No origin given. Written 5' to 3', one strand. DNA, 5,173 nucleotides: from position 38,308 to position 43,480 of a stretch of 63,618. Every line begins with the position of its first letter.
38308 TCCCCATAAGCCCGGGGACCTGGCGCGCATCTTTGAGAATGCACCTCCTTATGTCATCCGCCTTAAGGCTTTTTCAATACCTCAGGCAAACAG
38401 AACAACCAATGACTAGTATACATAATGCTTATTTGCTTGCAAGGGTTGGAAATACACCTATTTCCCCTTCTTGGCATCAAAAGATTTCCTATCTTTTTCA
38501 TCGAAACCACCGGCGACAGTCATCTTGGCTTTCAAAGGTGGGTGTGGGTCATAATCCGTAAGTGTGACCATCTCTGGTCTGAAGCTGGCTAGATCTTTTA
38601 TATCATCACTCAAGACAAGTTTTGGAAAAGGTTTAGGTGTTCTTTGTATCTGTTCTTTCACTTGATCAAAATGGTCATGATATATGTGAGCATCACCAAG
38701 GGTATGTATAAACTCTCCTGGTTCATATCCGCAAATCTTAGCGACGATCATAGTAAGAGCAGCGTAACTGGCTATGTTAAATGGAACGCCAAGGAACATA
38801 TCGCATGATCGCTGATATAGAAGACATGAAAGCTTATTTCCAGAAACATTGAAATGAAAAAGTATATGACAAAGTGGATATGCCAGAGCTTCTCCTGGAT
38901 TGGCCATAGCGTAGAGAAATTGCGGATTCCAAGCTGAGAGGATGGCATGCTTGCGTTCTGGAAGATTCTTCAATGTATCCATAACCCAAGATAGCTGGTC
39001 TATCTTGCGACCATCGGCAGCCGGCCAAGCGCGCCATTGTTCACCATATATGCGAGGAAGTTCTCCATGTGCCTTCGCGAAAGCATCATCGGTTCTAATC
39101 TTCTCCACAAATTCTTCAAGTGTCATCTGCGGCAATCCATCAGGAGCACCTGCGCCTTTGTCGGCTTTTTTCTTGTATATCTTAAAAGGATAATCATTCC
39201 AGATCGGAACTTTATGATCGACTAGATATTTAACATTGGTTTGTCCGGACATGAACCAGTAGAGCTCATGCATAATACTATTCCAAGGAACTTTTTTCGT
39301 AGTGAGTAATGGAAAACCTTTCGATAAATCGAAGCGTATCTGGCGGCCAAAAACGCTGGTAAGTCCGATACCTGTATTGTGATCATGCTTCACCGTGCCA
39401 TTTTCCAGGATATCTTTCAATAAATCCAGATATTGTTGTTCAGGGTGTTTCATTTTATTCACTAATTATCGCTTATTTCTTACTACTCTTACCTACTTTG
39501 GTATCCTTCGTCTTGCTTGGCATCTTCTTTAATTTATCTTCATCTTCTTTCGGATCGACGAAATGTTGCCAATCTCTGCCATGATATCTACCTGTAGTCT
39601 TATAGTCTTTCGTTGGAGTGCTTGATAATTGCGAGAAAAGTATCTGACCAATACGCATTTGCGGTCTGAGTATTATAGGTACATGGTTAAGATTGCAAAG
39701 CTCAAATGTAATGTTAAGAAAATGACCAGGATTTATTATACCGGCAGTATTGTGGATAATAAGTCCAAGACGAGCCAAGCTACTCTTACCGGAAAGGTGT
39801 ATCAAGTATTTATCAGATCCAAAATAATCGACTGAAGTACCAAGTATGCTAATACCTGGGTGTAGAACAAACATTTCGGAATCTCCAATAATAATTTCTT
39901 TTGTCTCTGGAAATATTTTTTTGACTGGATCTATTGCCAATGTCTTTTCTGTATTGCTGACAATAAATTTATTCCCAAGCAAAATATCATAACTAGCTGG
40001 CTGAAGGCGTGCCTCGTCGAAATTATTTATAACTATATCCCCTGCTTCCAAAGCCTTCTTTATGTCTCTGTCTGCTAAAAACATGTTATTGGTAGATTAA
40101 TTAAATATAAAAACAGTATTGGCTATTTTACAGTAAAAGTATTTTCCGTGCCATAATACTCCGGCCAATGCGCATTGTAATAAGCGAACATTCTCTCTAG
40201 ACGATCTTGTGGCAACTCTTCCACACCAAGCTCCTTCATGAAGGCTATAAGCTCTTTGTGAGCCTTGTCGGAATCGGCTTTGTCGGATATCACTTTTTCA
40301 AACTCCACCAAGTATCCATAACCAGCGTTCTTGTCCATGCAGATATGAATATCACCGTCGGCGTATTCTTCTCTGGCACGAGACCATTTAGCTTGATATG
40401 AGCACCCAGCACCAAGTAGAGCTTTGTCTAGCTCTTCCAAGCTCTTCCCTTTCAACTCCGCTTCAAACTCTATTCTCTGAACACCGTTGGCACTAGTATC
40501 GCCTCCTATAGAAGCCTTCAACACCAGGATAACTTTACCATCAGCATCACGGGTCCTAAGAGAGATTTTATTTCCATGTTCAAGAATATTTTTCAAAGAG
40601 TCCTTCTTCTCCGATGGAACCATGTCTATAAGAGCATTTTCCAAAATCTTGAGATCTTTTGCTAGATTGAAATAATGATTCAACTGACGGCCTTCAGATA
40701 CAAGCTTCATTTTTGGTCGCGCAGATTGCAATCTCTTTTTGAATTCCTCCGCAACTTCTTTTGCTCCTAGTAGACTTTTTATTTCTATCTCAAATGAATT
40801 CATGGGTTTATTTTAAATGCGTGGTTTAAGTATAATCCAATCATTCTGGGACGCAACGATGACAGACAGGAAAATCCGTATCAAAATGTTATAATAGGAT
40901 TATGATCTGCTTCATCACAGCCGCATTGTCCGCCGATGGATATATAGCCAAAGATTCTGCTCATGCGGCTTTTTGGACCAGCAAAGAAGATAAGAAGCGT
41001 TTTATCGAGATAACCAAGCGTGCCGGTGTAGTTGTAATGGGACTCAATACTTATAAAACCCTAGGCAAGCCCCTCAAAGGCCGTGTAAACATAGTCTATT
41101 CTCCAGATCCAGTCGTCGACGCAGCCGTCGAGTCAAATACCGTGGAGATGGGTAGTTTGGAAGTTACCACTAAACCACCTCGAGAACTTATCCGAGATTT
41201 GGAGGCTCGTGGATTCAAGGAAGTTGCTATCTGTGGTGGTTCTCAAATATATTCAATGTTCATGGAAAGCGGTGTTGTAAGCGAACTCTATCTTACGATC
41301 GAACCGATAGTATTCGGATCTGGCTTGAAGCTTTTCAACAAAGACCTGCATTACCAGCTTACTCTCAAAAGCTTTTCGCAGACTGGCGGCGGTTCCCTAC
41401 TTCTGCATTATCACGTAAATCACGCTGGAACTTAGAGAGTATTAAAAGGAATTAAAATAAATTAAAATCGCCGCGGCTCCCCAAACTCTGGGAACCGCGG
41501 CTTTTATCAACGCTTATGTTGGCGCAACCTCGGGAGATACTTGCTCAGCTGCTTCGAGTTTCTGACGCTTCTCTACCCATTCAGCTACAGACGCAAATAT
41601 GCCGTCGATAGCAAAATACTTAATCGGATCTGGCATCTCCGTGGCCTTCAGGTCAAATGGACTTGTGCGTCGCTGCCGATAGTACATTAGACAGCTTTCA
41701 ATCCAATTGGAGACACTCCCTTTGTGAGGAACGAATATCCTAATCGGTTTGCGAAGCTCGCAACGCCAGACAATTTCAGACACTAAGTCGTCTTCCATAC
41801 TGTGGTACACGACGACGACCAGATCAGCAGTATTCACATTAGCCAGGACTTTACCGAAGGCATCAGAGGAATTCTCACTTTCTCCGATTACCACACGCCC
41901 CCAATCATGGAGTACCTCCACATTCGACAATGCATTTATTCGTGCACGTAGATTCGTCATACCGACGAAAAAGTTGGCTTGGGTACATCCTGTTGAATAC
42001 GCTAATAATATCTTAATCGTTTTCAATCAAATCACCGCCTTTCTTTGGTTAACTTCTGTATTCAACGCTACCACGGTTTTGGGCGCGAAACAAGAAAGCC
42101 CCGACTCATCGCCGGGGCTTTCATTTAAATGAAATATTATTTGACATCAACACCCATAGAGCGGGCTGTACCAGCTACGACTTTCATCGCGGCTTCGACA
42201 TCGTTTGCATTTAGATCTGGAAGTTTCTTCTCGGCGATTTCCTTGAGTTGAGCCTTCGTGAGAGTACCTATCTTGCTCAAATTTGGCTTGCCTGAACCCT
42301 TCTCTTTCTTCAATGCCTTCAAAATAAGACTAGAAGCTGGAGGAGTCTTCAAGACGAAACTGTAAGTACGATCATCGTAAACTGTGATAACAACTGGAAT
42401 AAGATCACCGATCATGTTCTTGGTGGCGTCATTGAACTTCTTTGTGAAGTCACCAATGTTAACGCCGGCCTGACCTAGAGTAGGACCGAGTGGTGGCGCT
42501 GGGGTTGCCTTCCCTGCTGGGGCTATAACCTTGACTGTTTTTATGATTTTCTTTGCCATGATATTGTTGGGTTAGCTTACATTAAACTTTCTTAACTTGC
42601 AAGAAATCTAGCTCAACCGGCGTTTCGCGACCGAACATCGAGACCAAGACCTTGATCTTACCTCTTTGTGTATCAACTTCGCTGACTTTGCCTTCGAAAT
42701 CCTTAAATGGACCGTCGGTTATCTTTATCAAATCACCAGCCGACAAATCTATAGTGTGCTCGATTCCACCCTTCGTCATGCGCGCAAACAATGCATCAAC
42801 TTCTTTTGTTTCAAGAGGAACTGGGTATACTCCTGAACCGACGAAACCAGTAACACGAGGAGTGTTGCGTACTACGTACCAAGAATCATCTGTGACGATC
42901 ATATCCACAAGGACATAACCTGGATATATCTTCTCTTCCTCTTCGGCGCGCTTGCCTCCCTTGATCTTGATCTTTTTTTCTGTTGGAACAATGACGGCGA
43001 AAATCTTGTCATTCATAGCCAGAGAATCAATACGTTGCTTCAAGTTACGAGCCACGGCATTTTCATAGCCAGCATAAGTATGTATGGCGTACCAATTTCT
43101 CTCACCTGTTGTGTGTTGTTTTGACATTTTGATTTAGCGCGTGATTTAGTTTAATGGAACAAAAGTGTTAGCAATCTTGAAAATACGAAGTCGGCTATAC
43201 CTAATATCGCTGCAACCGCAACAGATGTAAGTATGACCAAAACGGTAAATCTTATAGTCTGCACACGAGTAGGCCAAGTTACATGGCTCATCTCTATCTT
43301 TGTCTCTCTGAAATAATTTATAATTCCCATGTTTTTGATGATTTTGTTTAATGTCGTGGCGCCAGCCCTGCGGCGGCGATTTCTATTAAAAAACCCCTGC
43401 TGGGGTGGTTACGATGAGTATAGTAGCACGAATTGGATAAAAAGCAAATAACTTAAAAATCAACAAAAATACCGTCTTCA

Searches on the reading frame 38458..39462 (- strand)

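Call 5: search_protein_families(library=pfam, proteins=[window:38458-39462:-], max_evalue=0.01)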
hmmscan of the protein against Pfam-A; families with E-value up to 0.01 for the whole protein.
window:38458-39462:- (334 aa): 1 family
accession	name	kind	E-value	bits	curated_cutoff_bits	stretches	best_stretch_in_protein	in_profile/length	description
PF00303.24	Thymidylat_synt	-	9.7e-101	336.8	24.3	1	9-316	1-266/266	Thymidylate synthase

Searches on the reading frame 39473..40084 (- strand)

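Call 5: search_protein_families(library=pfam, proteins=[window:39473-40084:-], max_evalue=0.01)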
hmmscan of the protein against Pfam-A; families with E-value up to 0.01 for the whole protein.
window:39473-40084:- (203 aa): 2 families
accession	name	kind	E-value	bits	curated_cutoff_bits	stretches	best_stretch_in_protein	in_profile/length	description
PF22769.1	DCD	-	4.1e-32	111.8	27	1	3-152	2-152/153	dCTP deaminase-like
PF00692.24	dUTPase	-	4.4e-06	26.9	22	1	84-163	37-114/129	dUTPase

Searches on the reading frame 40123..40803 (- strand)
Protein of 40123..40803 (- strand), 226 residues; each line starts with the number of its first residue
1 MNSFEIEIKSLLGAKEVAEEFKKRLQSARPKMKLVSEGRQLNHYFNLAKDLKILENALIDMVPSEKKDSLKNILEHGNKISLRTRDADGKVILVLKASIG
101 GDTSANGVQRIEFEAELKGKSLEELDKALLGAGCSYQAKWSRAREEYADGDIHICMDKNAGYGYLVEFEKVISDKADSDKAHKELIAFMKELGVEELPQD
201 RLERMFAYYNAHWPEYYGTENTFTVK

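Call 5: search_protein_families(library=pfam, proteins=[window:40123-40803:-], max_evalue=0.01)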
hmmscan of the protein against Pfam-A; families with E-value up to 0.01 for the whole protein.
window:40123-40803:- (226 aa): 2 families
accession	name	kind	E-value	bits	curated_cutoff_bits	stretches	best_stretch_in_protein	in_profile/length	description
PF01928.26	CYTH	-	1.9e-09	38.1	23.2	1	78-197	50-172/179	CYTH domain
PF21810.3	DUF6880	-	0.0003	20.4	27.3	1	12-98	45-131/472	Family of unknown function (DUF6880)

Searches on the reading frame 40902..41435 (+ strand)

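Call 5: search_protein_families(library=pfam, proteins=[window:40902-41435:+], max_evalue=0.01)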
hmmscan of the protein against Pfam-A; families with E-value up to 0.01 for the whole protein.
window:40902-41435:+ (177 aa): 2 families
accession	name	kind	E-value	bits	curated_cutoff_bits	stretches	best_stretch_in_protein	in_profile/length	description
PF01872.23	RibD_C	-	3.5e-15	56.8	24.1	1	5-164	5-194/197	RibD C-terminal domain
PF00186.24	DHFR_1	-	6.7e-14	52.3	25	1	7-132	6-114/159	Dihydrofolate reductase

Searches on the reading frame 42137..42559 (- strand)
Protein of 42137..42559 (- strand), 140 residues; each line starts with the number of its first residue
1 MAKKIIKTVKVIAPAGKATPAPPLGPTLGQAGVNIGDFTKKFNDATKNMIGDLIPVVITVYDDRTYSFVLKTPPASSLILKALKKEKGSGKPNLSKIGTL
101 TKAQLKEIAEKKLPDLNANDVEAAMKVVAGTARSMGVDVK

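Call 5: search_protein_families(library=pfam, proteins=[window:42137-42559:-], max_evalue=0.01)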
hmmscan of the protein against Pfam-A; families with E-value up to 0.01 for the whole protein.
window:42137-42559:- (140 aa): 2 families
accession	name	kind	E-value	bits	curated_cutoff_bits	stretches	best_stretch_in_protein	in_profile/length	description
PF00298.24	Ribosomal_L11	-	8.8e-29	100.2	21.4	1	71-139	1-69/69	Ribosomal protein L11, RNA binding domain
PF03946.19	Ribosomal_L11_N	-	4.6e-26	90.8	32.9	1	9-66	1-58/58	Ribosomal protein L11, N-terminal domain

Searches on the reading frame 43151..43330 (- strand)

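Call 17: search_protein_families(library=pfam, proteins=[window:43151-43330:-], max_evalue=1)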
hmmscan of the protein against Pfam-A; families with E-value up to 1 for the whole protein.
window:43151-43330:- (59 aa): 1 family
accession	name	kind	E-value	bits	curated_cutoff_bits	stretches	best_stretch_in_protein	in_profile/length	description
PF00584.25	SecE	-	2e-17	63.3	22.7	1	4-58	1-55/55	SecE/Sec61-gamma subunits of protein translocation complex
